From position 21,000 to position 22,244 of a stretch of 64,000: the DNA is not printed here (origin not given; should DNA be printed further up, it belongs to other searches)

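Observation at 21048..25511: SorC/CggR-type sugar-phosphate regulator translationally abutting a TPP/lipoyl 2-oxoacid dehydrogenase operon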

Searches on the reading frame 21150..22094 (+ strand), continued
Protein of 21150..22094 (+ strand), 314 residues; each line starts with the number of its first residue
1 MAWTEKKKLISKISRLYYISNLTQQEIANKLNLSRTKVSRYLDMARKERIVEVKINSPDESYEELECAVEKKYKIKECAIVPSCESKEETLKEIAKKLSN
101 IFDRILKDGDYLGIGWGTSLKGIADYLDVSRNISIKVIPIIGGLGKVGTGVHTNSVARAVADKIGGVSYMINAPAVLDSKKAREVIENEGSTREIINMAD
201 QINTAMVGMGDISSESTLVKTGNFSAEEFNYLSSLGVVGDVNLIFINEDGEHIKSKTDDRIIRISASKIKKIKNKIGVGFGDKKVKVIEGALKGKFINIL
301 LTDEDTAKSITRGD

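Call 38: search_protein_families(library=pfam, proteins=[L012:9238-9909:+, L012:7879-9180:-, L012:7391-7873:+, L040:8652-9122:-, L012:6557-6952:+, L017:6753-7169:-, L019:8856-9827:-, L049:7343-8566:+], max_evalue=0.01)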
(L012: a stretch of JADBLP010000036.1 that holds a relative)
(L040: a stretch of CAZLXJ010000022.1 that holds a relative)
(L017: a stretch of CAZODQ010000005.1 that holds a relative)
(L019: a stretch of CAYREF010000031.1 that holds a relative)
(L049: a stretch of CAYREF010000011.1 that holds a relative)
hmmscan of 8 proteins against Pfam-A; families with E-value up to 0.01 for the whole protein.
L012:9238-9909:+ (223 aa): 1 family
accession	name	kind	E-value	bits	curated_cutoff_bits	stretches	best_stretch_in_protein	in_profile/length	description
PF12654.12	DUF3786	-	1.5e-30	106.4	27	1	40-209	1-166/176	Domain of unknown function (DUF3786)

L012:7879-9180:- (433 aa): 1 family
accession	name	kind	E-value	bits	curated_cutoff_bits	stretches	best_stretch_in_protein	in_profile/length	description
PF03611.19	EIIC-GAT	-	1.1e-46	160.1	24.2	1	10-393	1-385/394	PTS system sugar-specific permease component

L012:7391-7873:+ (160 aa): 0 families

L040:8652-9122:- (156 aa): 1 family
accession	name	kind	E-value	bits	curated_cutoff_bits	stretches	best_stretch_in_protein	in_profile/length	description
PF00359.27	PTS_EIIA_2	-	5.5e-24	85.2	27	1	9-150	2-141/144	Phosphoenolpyruvate-dependent sugar phosphotransferase system, EIIA 2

L012:6557-6952:+ (131 aa): 2 families
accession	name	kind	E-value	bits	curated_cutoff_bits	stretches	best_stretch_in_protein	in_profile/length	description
PF12089.13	DUF3566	-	1.6e-06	29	22.2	1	7-119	7-116/118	Transmembrane domain of unknown function (DUF3566)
PF12698.13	ABC2_membrane_3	-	0.003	17.2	31.6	1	9-101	196-265/347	ABC-2 family transporter protein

L017:6753-7169:- (138 aa): 1 family
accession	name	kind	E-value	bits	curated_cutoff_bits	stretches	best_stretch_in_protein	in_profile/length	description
PF02082.26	Rrf2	-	4.2e-37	127.7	30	1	3-132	1-131/132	Iron-dependent Transcriptional regulator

L019:8856-9827:- (323 aa): 2 families
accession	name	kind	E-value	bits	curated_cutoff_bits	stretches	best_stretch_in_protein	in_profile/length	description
PF13669.12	Glyoxalase_4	-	3e-21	76.2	27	2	176-288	2-100/109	Glyoxalase/Bleomycin resistance protein/Dioxygenase superfamily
PF00903.31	Glyoxalase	-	0.0021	18.9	20.6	0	251-283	67-97/121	Glyoxalase/Bleomycin resistance protein/Dioxygenase superfamily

L049:7343-8566:+ (407 aa): 2 families
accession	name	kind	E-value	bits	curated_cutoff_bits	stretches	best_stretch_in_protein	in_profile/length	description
PF21135.2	DRL_cat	-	9.1e-57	192.1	27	1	136-297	1-163/164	Oxidoreductase DRL, catalytic domain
PF24299.1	DUF7483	-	0.0096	15.5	27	0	71-150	143-221/330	Domain of unknown function (DUF7483)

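Call 66: search_protein_families(library=ncbifam, proteins=[L007:8361-9377:+, L007:7317-8354:+, L009:7311-8843:+, L009:6476-7276:+, L049:7343-8566:+, L012:7879-9180:-, L012:9238-9909:+], max_evalue=1e-10)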
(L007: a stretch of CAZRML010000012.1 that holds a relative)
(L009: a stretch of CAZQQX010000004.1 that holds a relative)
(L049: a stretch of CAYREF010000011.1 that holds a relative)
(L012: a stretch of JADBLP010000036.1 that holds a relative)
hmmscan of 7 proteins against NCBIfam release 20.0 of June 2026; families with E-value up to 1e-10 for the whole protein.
L007:8361-9377:+ (338 aa): 19 families
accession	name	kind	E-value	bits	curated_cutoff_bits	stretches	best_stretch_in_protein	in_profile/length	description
NF003808.0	PRK05396.1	equivalog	2.8e-48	164.6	380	1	1-337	1-339/341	L-threonine 3-dehydrogenase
TIGR00692.1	tdh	equivalog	5.7e-46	157.1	458.35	1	13-337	12-339/340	L-threonine 3-dehydrogenase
NF007642.0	PRK10309.1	equivalog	5e-42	144.4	550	1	1-323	1-330/347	galactitol-1-phosphate 5-dehydrogenase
NF010344.0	PRK13771.1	subfamily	7.7e-42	143.4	349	1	1-332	1-326/334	putative alcohol dehydrogenase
NF041097.1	keto_inos_dh_IolM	equivalog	6.8e-41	140.2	450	1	6-335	34-386/389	scyllo-inosose 3-dehydrogenase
NF006940.0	PRK09422.1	equivalog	5.5e-37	127.5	344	1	1-326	1-322/338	alcohol dehydrogenase AdhP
NF041172.1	AcrlCoa_red_Thmprot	equivalog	6.7e-37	127.2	500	1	1-335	1-331/334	acryloyl-CoA reductase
NF007375.0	PRK09880.1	equivalog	3.1e-32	111.7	469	1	21-326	24-330/344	L-idonate 5-dehydrogenase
NF007489.0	PRK10083.1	equivalog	5.3e-31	107.8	376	1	1-330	1-327/339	Zn-dependent oxidoreductase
TIGR02818.1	adh_III_F_hyde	equivalog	4.8e-29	101.6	543.95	1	155-335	179-365/368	S-(hydroxymethyl)glutathione dehydrogenase/class III alcohol dehydrogenase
TIGR03201.1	dearomat_had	equivalog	1.1e-28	100.3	338.65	1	15-323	14-333/349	6-hydroxycyclohex-1-ene-1-carbonyl-CoA dehydrogenase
TIGR03366.1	HpnZ_proposed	hypoth_equivalog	9.4e-28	97.3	328.1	1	20-301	1-295/315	putative phosphonate catabolism associated alcohol dehydrogenase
TIGR03451.1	mycoS_dep_FDH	equivalog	5.6e-27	94.5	512.9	1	154-326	169-346/358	S-(hydroxymethyl)mycothiol dehydrogenase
NF047908.1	AldhRedAhr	equivalog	7.5e-25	87.5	470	1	15-324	19-320/335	NADPH-dependent aldehyde reductase Ahr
TIGR03989.1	Rxyl_3153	subfamily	1e-24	87.6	440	1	3-102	5-106/370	NDMA-dependent alcohol dehydrogenase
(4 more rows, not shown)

L007:7317-8354:+ (345 aa): 20 families
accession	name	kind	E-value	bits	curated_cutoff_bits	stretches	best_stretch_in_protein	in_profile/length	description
TIGR00692.1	tdh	equivalog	9.1e-60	202.5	458.35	1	18-334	13-329/340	L-threonine 3-dehydrogenase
NF003808.0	PRK05396.1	equivalog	3.8e-57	193.7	380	1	16-337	13-332/341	L-threonine 3-dehydrogenase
NF041097.1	keto_inos_dh_IolM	equivalog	1.2e-44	152.6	450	1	8-338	32-382/389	scyllo-inosose 3-dehydrogenase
NF010344.0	PRK13771.1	subfamily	4.3e-39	134.4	349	1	5-338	1-325/334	putative alcohol dehydrogenase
NF007489.0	PRK10083.1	equivalog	1.7e-38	132.5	376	1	5-337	1-327/339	Zn-dependent oxidoreductase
TIGR03366.1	HpnZ_proposed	hypoth_equivalog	9.3e-36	123.6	328.1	1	25-309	2-296/315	putative phosphonate catabolism associated alcohol dehydrogenase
TIGR03451.1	mycoS_dep_FDH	equivalog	7.7e-34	117.1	512.9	2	160-277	171-287/358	S-(hydroxymethyl)mycothiol dehydrogenase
NF007642.0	PRK10309.1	equivalog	1.4e-33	116.6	550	1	5-264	1-258/347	galactitol-1-phosphate 5-dehydrogenase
NF007375.0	PRK09880.1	equivalog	4.5e-33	114.4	469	1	4-337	4-334/344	L-idonate 5-dehydrogenase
NF041172.1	AcrlCoa_red_Thmprot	equivalog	5.7e-33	114.2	500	1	5-337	1-325/334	acryloyl-CoA reductase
TIGR03201.1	dearomat_had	equivalog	1e-26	93.9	338.65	1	13-337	7-340/349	6-hydroxycyclohex-1-ene-1-carbonyl-CoA dehydrogenase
NF006940.0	PRK09422.1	equivalog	1.1e-26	93.6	344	1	5-265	1-259/338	alcohol dehydrogenase AdhP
TIGR02818.1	adh_III_F_hyde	equivalog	1.6e-26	93.2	543.95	2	4-115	1-112/368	S-(hydroxymethyl)glutathione dehydrogenase/class III alcohol dehydrogenase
TIGR02824.1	quinone_pig3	subfamily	1.9e-25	89.6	296.8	1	114-276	90-247/325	putative NAD(P)H quinone oxidoreductase, PIG3 family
TIGR03989.1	Rxyl_3153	subfamily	9.6e-24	84.3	440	1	116-266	139-287/370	NDMA-dependent alcohol dehydrogenase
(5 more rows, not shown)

L009:7311-8843:+ (510 aa): 12 families
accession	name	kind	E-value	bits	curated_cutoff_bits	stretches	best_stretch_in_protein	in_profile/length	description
TIGR01312.1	XylB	equivalog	1.8e-96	323.6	380.25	1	7-491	1-480/481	xylulokinase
NF008187.0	PRK10939.1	equivalog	4.2e-63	213.7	528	1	2-492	2-501/521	autoinducer-2 kinase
TIGR01314.1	gntK_FGGY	equivalog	3.9e-59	200.5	648.55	1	5-483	1-483/505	gluconokinase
TIGR01311.1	glycerol_kin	equivalog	1.2e-58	198.7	590.35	1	5-476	2-477/496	glycerol kinase GlpK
NF011601.0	PRK15027.1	equivalog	1.7e-54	185.1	912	1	7-492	3-481/484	xylulokinase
NF000756.0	PRK00047.1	subfamily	3.2e-54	184.1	498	1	2-477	3-479/502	glycerol kinase GlpK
NF003154.0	PRK04123.1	equivalog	9.3e-47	160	428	1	2-491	2-534/554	ribulokinase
TIGR02628.1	fuculo_kin_coli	equivalog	1.1e-44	153.2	470.9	1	9-471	6-464/465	L-fuculokinase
TIGR01234.1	L-ribulokinase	equivalog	2e-34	119.3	583.25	1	5-492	2-528/536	ribulokinase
TIGR01315.1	5C_CHO_kinase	subfamily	1.2e-32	113.3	408.7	2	6-241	2-256/541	FGGY family pentulose kinase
TIGR02627.1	rhamnulo_kin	equivalog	7.1e-19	67.7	527.95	1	84-220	80-216/454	rhamnulokinase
NF007925.0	PRK10640.1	equivalog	1.5e-12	46.8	639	0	83-209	85-211/489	rhamnulokinase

L009:6476-7276:+ (266 aa): 213 families (the best 25 are shown)
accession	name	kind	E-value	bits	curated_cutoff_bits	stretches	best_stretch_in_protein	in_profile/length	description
NF004198.0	PRK05653.1-3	equivalog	9.2e-65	218.5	296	1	21-263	5-247/248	3-oxoacyl-ACP reductase FabG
NF005559.1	PRK07231.1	subfamily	2.6e-64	217.1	215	1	21-263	2-248/249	glucose 1-dehydrogenase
TIGR01830.1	3oxo_ACP_reduc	equivalog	6.3e-64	215.9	297.75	1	26-261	1-237/239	3-oxoacyl-[acyl-carrier-protein] reductase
NF009466.0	PRK12826.1-2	subfamily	1e-62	211.9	222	1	24-263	4-245/248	3-oxoacyl-ACP reductase FabG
NF004791.0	PRK06138.1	equivalog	4.1e-60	203.2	312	1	21-263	3-250/252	SDR family oxidoreductase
NF052558.1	MBtsdlDhBudC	equivalog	1.2e-58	198.7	270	1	22-263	2-242/250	meso-2,3-butanediol dehydrogenase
NF004818.0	PRK06172.1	equivalog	1.9e-58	197.8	336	1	20-263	4-251/253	SDR family oxidoreductase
NF009468.0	PRK12826.1-4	equivalog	3.2e-57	194.1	318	1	21-263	5-248/256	SDR family oxidoreductase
NF047923.1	pyridox_DH_SDR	equivalog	3.6e-57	193.7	325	1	22-262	2-240/243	pyridoxal 4-dehydrogenase, SDR-type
NF004203.0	PRK05653.2-4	subfamily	1.3e-56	191.9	313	1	20-265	3-259/260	3-oxoacyl-ACP reductase FabG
NF053701.1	CsHdxCHCADhChcB2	equivalog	5.8e-56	189.7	350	1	22-263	2-243/245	cis-4-hydroxycyclohexanecarboxylate dehydrogenase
NF006070.0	PRK08213.1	subfamily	9.7e-56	189.1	279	1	16-263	5-257/259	gluconate 5-dehydrogenase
NF004202.0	PRK05653.2-2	equivalog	5.8e-55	186.6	333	1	21-263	5-248/259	3-oxoacyl-ACP reductase FabG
NF009464.0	PRK12824.1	subfamily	1.8e-54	185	269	1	24-262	3-242/245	3-oxoacyl-ACP reductase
NF004197.0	PRK05653.1-1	equivalog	3.1e-54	184.2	332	1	21-262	5-246/249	3-oxoacyl-ACP reductase FabG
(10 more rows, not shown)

L049:7343-8566:+ (407 aa): 0 families

L012:7879-9180:- (433 aa): 1 family
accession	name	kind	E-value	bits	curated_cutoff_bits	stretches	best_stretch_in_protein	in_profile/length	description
TIGR00827.1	EIIC-GAT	subfamily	4.7e-84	282.6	542.2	1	11-425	1-406/407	galactitol-specific PTS transporter subunit IIC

L012:9238-9909:+ (223 aa): 0 families

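Call 69: find_encoding_contigs(protein=P0004, flank=6000, max_places=2)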
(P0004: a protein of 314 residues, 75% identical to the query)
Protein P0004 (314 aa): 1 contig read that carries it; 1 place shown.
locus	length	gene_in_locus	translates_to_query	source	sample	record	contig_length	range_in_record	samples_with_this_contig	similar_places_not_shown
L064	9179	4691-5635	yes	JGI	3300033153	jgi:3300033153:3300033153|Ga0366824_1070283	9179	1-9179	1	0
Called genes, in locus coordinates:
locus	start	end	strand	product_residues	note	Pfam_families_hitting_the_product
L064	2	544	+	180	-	?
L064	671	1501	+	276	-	PF13292:DXP_synthase_N, PF00456:Transketolase_N, PF09364:XFP_N (faint), PF00676:E1_dh (weak)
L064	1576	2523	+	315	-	PF02779:Transket_pyr, PF02780:Transketolase_C, PF22613:Transketolase_C_1 (weak)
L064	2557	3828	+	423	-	PF21135:DRL_cat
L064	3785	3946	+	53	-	-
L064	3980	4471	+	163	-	PF09719:C_GCAxxG_C_C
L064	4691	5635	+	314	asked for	PF04545:Sigma70_r4 (weak), PF13412:HTH_24 (weak), PF13545:HTH_Crp_2 (faint), PF04198:Sugar-bind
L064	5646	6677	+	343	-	PF00676:E1_dh, PF02775:TPP_enzyme_C (weak)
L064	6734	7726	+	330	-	PF02779:Transket_pyr, PF02780:Transketolase_C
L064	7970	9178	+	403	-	?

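Call 70: find_encoding_contigs(protein=P0002, flank=6000, max_places=2)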
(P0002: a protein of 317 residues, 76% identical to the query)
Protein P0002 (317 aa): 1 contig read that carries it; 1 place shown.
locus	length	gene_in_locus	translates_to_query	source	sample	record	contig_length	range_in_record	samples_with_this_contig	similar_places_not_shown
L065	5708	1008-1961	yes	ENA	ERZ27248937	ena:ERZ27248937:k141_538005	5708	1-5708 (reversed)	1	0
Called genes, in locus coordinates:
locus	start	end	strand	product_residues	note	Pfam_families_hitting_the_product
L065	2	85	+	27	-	?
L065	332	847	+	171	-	PF09719:C_GCAxxG_C_C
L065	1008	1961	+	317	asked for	PF01047:MarR (faint), PF13545:HTH_Crp_2 (faint), PF04545:Sigma70_r4 (weak), PF08281:Sigma70_r4_2 (faint), PF13412:HTH_24 (weak), PF04198:Sugar-bind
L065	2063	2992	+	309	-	PF00676:E1_dh, PF02775:TPP_enzyme_C (weak)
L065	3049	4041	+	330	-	PF02779:Transket_pyr, PF02780:Transketolase_C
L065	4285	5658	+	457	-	PF00364:Biotin_lipoyl, PF02817:E3_binding, PF00198:2-oxoacid_dh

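Call 71: find_encoding_contigs(protein=P0008, flank=8000, max_places=2)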
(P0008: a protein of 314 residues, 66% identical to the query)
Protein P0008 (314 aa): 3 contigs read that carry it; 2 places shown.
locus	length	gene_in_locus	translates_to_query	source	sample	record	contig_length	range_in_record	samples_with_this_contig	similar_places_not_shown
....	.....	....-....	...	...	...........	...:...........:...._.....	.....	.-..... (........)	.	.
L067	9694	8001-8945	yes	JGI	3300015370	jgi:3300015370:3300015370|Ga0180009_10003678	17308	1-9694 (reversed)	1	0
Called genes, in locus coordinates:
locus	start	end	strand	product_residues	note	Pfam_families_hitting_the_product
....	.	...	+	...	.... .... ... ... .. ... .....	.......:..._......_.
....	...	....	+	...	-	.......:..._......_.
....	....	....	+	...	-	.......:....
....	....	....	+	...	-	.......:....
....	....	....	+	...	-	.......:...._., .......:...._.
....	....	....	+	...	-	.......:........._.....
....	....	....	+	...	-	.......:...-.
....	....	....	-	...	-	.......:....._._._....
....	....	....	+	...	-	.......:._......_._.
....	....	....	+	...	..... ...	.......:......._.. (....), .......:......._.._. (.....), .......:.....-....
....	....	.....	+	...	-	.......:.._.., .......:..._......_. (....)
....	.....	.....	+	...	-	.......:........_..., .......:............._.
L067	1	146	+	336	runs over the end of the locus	PF02653:BPD_transp_2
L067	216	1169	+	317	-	PF02653:BPD_transp_2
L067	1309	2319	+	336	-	PF02733:Dak1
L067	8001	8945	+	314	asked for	PF04545:Sigma70_r4 (weak), PF08281:Sigma70_r4_2 (faint), PF04198:Sugar-bind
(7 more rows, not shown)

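Call 82: search_protein_families(library=pfam, proteins=[L064:3980-4471:+], max_evalue=0.00001)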
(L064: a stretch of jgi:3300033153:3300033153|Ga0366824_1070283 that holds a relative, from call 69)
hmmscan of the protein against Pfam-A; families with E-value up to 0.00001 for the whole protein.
L064:3980-4471:+ (163 aa): 1 family
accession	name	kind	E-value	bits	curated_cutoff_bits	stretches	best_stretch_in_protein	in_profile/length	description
PF09719.15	C_GCAxxG_C_C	-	6.2e-18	65.5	27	1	20-152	6-118/118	Putative redox-active protein (C_GCAxxG_C_C)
